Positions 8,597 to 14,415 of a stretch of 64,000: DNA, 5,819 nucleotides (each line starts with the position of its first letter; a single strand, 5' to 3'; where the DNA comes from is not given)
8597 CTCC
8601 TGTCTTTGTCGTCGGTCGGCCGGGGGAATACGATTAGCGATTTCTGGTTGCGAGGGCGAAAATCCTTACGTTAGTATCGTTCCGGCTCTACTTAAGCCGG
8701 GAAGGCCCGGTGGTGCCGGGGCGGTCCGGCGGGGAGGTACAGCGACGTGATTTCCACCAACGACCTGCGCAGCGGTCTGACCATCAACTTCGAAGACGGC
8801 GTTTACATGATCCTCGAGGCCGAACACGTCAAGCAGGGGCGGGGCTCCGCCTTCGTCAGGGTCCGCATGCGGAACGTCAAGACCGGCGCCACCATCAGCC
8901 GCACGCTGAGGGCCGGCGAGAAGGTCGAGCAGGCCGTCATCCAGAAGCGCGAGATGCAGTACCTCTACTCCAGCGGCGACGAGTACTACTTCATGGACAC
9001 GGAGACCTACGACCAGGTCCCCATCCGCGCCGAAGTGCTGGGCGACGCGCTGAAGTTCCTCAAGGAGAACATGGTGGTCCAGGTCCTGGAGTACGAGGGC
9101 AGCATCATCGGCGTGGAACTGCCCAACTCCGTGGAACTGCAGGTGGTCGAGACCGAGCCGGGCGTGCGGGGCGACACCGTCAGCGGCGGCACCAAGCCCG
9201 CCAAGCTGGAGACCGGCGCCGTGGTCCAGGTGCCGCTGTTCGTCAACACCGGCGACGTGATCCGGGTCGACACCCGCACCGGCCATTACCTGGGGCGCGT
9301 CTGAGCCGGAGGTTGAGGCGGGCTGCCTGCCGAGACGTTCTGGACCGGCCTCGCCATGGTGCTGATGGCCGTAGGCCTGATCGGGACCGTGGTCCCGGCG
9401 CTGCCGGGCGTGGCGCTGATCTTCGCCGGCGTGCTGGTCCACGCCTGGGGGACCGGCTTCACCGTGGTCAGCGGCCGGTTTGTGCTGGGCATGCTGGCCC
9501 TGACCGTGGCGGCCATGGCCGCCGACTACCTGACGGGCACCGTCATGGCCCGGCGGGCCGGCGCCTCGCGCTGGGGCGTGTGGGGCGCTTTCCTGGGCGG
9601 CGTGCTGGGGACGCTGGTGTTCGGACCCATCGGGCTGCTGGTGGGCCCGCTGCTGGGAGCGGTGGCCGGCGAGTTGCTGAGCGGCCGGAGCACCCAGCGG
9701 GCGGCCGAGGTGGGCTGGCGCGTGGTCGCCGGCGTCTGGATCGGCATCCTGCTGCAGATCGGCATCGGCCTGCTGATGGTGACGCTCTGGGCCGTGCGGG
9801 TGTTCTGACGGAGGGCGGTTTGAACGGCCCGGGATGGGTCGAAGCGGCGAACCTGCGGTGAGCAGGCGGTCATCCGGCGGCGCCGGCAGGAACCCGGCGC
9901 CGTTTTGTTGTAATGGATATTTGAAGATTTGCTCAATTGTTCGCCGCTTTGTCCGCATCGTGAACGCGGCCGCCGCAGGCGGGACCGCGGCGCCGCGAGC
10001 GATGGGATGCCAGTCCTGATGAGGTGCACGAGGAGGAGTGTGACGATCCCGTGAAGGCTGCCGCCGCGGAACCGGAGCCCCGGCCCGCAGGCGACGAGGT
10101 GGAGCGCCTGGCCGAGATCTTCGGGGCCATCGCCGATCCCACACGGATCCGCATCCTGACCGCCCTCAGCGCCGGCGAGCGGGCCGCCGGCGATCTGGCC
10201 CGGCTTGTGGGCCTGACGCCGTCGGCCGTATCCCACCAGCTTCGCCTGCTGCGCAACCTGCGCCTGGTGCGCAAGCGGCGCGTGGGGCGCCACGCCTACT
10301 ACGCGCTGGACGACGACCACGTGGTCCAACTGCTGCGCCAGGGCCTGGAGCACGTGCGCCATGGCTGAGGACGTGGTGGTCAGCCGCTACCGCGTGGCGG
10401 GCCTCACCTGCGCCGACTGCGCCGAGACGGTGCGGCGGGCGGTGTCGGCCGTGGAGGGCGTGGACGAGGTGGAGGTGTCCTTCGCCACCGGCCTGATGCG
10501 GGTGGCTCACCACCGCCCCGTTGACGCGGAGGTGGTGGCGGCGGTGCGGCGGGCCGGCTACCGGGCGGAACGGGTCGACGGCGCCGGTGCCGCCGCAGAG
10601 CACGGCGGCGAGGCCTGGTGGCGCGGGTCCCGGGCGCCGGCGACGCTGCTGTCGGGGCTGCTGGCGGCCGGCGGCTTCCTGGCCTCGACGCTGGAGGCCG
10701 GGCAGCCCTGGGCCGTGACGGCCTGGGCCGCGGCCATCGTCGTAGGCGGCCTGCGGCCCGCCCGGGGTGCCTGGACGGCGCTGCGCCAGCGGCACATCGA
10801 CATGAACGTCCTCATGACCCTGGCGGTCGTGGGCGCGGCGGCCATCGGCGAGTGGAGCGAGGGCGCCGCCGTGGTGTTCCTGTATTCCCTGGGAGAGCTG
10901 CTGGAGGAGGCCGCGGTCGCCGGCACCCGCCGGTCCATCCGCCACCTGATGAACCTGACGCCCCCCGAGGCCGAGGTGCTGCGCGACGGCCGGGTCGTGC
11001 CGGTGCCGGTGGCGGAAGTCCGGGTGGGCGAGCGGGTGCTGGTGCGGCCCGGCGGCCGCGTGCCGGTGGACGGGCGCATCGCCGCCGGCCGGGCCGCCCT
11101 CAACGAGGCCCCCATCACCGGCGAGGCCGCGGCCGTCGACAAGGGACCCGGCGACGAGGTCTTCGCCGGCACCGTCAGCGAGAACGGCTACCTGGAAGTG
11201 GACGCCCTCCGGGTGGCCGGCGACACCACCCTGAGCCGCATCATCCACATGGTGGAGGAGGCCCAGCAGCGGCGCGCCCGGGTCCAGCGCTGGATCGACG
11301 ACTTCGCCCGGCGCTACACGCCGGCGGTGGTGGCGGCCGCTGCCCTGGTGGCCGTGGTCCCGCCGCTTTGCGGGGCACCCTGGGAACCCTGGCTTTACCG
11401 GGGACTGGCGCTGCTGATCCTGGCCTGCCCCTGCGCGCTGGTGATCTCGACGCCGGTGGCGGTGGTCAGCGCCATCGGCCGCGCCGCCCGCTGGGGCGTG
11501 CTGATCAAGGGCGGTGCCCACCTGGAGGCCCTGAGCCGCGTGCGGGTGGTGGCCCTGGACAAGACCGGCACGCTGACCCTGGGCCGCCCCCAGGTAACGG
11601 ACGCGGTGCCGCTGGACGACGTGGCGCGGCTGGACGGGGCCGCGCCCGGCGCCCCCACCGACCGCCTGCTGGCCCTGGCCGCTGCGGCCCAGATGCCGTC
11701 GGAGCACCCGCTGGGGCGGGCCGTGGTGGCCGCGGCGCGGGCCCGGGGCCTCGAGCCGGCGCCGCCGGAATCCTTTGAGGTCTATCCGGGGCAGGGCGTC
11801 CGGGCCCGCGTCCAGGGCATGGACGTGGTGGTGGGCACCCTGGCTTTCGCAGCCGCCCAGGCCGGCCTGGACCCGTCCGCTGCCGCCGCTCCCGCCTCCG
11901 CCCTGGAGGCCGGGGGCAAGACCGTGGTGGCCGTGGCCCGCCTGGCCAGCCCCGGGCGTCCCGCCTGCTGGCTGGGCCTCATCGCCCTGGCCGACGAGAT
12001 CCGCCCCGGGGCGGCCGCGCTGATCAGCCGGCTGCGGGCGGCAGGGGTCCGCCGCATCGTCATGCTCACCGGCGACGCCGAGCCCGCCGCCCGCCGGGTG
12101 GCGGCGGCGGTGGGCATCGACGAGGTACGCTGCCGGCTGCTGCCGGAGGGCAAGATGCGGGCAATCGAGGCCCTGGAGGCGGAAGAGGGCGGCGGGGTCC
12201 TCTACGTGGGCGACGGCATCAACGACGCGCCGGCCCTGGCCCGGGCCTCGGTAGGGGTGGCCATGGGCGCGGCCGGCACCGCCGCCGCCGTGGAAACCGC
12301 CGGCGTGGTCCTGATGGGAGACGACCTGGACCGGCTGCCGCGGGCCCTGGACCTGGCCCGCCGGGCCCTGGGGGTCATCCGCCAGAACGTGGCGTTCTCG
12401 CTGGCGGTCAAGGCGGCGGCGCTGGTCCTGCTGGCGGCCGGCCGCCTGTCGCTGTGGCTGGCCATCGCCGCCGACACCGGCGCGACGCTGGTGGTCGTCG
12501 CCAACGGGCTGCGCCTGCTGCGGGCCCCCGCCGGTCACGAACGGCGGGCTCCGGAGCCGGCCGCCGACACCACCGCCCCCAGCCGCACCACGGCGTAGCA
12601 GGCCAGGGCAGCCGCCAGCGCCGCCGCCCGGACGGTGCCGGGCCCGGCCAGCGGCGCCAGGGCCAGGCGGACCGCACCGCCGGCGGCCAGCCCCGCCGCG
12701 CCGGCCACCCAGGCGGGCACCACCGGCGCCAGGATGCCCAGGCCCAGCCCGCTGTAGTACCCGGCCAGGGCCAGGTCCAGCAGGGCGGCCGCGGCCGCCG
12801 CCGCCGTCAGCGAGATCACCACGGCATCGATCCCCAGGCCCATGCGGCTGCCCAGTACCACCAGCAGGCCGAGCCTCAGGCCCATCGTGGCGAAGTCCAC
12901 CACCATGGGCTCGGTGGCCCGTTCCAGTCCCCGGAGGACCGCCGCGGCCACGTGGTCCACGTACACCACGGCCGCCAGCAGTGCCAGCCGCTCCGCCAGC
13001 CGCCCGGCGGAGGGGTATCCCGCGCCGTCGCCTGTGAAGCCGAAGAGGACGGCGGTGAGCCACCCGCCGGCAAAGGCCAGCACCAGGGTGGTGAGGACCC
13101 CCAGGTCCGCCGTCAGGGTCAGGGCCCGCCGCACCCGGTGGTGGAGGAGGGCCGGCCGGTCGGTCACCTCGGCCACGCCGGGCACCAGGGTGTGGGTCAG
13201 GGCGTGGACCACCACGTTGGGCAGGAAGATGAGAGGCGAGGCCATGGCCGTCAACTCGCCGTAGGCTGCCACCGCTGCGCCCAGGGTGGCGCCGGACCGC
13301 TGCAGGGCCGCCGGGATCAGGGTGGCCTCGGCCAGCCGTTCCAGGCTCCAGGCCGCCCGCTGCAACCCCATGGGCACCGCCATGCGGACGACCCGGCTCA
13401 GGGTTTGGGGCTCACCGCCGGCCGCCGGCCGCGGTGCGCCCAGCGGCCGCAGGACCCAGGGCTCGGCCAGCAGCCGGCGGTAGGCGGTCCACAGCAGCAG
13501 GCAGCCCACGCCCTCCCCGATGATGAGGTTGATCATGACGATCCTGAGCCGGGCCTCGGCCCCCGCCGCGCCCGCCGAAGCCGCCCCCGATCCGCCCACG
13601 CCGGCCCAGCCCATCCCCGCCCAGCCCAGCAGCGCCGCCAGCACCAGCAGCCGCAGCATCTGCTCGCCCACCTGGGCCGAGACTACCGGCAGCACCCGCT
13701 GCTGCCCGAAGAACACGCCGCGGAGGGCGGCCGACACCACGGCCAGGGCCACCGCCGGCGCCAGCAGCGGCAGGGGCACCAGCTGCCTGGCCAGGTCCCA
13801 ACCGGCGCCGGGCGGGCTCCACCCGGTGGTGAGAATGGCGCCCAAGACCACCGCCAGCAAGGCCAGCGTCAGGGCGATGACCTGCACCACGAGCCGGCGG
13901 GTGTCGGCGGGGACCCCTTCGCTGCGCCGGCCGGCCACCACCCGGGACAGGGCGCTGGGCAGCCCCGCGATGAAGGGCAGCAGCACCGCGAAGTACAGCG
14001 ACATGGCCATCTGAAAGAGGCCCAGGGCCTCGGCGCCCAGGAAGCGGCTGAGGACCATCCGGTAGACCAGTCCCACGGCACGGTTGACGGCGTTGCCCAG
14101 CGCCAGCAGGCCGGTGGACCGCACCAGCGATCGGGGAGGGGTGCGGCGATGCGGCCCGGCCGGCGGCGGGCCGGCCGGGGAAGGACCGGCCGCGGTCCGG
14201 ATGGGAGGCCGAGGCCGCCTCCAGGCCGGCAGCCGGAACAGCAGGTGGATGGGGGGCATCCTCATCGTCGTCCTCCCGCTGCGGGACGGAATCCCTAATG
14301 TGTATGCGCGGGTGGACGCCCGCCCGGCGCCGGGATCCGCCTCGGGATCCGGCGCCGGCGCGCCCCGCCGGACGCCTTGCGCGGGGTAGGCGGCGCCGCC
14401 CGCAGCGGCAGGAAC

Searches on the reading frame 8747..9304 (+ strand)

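Call 64: search_protein_families(library=pfam, proteins=[window:8747-9304:+])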
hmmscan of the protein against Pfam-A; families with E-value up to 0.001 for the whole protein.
window:8747-9304:+ (185 aa): 3 families
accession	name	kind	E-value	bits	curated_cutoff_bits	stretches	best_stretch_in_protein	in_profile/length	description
PF09285.17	Elong-fact-P_C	-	4.3e-29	100.4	25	1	129-184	1-56/56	Elongation factor P, C-terminal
PF01132.26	EFP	-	1.8e-25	89.1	27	1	68-121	1-54/54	Elongation factor P (EF-P) OB domain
PF08207.18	EFP_N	-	1.8e-23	82.7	23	1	3-60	1-58/58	Elongation factor P (EF-P) KOW-like domain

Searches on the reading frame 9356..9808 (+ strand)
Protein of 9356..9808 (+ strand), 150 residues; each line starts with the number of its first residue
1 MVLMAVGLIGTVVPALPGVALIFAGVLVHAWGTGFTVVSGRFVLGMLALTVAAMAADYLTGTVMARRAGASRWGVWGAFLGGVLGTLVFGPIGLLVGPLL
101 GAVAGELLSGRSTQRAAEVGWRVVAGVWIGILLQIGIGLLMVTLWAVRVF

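Call 64: search_protein_families(library=pfam, proteins=[window:9356-9808:+])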
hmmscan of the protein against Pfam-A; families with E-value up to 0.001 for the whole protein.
window:9356-9808:+ (150 aa): 1 family
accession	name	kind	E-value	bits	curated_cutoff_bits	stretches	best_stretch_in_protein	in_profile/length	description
PF04306.18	DUF456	-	7e-36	124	29.4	1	12-148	1-138/139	Protein of unknown function (DUF456)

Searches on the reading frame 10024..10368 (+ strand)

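Call 64: search_protein_families(library=pfam, proteins=[window:10024-10368:+])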
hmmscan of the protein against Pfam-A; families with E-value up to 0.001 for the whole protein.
window:10024-10368:+ (114 aa): 7 families
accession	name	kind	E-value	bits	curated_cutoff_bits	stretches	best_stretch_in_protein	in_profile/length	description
PF01022.26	HTH_5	-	9.2e-16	57.9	22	1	38-84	1-47/47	Bacterial regulatory protein, arsR family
PF12840.13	HTH_20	-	1.5e-10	41.3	27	1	36-84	1-50/51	Helix-turn-helix domain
PF12802.13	MarR_2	-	3.1e-06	27.7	27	1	39-90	5-58/61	MarR family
PF09339.16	HTH_IclR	-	0.00028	21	22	1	43-85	7-51/52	IclR helix-turn-helix domain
PF13545.12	HTH_Crp_2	-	0.00052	20.4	27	0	57-86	27-57/70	Crp-like helix-turn-helix domain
PF25212.1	HVO_A0114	-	0.00073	19.7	27.6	1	35-91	18-75/84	HVO_A0114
PF13412.12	HTH_24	-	0.0008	19.4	21.9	0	38-78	2-43/48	Winged helix-turn-helix DNA-binding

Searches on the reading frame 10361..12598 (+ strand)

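Call 64: search_protein_families(library=pfam, proteins=[window:10361-12598:+])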
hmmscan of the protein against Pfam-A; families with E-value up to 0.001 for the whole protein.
window:10361-12598:+ (745 aa): 4 families
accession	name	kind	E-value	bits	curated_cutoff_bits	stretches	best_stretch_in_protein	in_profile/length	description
PF00122.25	E1-E2_ATPase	-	3.7e-54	183.4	28.1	1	198-377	1-180/181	E1-E2 ATPase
PF00702.32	Hydrolase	-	4.3e-31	109.2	26.4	1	394-629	1-190/191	haloacid dehalogenase-like hydrolase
PF00403.32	HMA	-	4.7e-12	46.5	24.8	1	10-67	2-61/62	Heavy-metal-associated domain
PF12710.13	HAD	-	6.7e-06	27.1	27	1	546-626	84-188/189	haloacid dehalogenase-like hydrolase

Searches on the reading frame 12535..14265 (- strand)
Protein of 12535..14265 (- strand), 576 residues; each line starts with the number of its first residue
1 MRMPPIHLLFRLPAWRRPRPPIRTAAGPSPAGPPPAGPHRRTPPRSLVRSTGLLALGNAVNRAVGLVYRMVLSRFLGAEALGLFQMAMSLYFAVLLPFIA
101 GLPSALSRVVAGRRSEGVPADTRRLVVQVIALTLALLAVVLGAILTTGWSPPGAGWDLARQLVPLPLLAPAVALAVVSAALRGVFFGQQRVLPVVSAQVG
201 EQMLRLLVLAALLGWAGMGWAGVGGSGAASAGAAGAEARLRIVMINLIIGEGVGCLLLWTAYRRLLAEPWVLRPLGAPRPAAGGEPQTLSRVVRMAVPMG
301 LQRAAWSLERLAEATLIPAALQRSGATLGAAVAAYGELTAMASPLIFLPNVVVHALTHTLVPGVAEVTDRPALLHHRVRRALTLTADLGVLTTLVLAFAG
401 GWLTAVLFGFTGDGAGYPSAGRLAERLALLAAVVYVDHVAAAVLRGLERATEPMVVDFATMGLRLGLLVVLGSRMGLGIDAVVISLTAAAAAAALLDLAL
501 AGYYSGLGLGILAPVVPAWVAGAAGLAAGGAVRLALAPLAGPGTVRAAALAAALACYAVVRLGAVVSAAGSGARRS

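Call 77: search_protein_families(library=pfam, proteins=[window:12535-14265:-])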
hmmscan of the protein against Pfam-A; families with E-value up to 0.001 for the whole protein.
window:12535-14265:- (576 aa): 1 family
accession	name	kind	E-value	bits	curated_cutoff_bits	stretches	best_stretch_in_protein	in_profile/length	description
PF01943.22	Polysacc_synt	-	1.3e-15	58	28.2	1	47-365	1-271/274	Polysaccharide biosynthesis protein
